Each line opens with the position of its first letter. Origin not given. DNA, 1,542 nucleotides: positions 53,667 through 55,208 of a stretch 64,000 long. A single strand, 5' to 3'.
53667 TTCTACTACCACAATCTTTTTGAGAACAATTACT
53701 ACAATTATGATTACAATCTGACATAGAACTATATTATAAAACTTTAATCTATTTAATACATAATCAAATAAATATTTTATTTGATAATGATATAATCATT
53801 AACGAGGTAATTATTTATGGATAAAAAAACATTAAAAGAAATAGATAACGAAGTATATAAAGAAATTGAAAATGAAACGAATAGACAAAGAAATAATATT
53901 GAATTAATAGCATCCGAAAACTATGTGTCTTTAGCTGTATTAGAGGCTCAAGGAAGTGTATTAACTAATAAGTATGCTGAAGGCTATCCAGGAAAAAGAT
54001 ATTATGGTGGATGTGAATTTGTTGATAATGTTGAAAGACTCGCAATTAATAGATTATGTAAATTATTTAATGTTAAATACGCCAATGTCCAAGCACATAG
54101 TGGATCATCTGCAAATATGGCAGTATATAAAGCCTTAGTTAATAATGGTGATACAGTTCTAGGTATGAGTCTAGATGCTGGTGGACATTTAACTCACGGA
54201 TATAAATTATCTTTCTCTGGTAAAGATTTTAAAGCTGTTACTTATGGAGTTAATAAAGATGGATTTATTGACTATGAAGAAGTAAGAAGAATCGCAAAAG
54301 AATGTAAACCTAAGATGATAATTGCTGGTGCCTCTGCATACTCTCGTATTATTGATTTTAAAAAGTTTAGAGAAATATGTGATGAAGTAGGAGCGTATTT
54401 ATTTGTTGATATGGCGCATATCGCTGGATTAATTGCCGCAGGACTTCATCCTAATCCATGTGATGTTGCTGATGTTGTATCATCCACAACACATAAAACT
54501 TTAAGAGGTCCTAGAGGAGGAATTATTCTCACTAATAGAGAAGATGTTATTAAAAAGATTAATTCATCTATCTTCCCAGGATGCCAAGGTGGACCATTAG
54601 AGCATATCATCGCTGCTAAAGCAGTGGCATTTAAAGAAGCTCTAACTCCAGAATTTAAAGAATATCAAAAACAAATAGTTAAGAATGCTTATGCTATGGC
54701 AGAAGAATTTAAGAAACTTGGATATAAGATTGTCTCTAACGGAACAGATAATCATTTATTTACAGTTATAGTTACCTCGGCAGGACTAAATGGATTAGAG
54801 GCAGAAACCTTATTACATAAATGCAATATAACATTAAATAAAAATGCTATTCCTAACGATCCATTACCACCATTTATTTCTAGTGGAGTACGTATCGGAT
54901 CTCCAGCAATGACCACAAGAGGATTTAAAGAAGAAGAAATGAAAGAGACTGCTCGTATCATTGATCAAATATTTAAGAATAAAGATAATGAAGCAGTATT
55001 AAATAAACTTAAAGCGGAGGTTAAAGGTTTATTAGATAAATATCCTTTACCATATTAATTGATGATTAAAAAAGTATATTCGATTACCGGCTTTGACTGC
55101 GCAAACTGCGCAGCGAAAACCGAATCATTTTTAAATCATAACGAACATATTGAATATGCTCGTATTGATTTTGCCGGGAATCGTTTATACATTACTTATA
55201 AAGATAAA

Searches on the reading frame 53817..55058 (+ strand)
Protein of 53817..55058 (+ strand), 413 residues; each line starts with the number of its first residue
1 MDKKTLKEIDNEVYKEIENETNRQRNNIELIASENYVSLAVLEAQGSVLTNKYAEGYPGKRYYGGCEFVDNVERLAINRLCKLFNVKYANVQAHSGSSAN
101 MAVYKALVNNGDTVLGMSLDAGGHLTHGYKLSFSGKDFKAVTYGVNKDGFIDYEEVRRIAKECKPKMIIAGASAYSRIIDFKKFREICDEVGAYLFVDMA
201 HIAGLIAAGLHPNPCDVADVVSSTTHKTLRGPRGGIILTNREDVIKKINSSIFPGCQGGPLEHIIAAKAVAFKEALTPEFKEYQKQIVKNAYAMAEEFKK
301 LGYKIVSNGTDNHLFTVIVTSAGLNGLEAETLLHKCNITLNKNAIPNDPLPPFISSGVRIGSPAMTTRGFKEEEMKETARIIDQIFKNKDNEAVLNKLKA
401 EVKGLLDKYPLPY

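Call 35: find_related_loci(query=window:53817-55058:+, collection=genome_contigs, flank=1000)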
Query window:53817-55058:+ (413 aa) in genome_contigs; peptide patterns used: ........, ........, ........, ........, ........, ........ (x = any residue, [..] = any of these).
600 stretches matched a pattern (row limit reached: there are more); 557 encode a relative of the query (tblastn E <= 1e-3); the best 80 are kept; 80 distinct loci.
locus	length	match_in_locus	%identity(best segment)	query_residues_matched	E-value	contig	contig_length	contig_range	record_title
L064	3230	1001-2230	67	2-410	0e+0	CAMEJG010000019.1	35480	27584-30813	MAG: uncultured Anaeroplasma sp. isolate SRR15057923_bin.8_metaWRAP_v1.3_MAG genome assembly, contig: ERZ10407387.422, w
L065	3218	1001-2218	66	6-410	0e+0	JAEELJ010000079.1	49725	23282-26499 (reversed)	MAG: Acholeplasmatales bacterium isolate Tb.RUG.213 k141_11073587_flag=0_multi=23.0621_len=49725, whole genome shotgun s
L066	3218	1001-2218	64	6-411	1e-175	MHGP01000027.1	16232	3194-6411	MAG: Omnitrophica WOR_2 bacterium RIFCSPHIGHO2_02_FULL_48_11 rifcsphigho2_02_scaffold_17621, whole genome shotgun sequen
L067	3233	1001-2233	64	3-411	2e-175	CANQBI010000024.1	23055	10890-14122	MAG: uncultured Bacilli bacterium isolate Lapin-002__bin32 genome assembly, contig: Lapin-002__NODE_2889_length_23055_co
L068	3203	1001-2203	65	10-411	3e-174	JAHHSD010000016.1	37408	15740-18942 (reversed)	MAG: Oscillospiraceae bacterium isolate MAG047 MAG047_16, whole genome shotgun sequence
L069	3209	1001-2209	64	6-411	1e-173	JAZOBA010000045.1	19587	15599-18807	MAG: Oscillospiraceae bacterium isolate T1900044759_TS20190225.MAGScoT_cleanbin_000064 SGB_2342_k141_2677081, whole geno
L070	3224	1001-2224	64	6-411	2e-172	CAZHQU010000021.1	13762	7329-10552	MAG TPA_asm: uncultured Coprobacillus sp. isolate SRP315200_co1_679 genome assembly, contig: NODE_9299_length_13762_cov_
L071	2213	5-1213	63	10-411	8e-178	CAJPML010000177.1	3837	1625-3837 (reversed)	MAG: Leptotrichia sp. oral taxon 215 isolate SRR9217389-mag-bin.7 genome assembly, contig: SRR9217389-mag-bin.7_4018, wh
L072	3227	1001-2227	63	5-411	1e-171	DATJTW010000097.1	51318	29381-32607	MAG TPA_asm: Steroidobacteraceae bacterium isolate SMAG_U15030 k141_3023435, whole genome shotgun sequence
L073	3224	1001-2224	61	5-411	2e-171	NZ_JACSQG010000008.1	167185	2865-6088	Serpens gallinarum strain Sa2CUA2 c_000000000008, whole genome shotgun sequence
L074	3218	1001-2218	62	6-411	5e-171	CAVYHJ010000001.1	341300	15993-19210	MAG: uncultured bacterium isolate MFD01231.bin.1.77 genome assembly, contig: contig_13155, whole genome shotgun sequence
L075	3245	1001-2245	61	2-411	1e-170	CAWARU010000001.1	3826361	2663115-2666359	MAG: uncultured Gammaproteobacteria bacterium isolate MFD02579.bin.2.49 genome assembly, contig: contig_8033, whole geno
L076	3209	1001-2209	63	6-411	2e-170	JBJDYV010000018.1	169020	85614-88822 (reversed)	MAG: Oscillospiraceae bacterium isolate LOHA20_bin.032 NODE_14_length_169020_cov_77.560945, whole genome shotgun sequenc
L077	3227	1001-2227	60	5-411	7e-170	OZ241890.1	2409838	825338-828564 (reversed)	MAG: Gammaproteobacteria bacterium isolate 12a402bf-abf4-446e-85c7-15a67474018c genome assembly, chromosome: 1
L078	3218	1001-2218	64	6-411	5e-170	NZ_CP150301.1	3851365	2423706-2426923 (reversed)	Oceanobacillus sp. FSL H7-0719 chromosome, complete genome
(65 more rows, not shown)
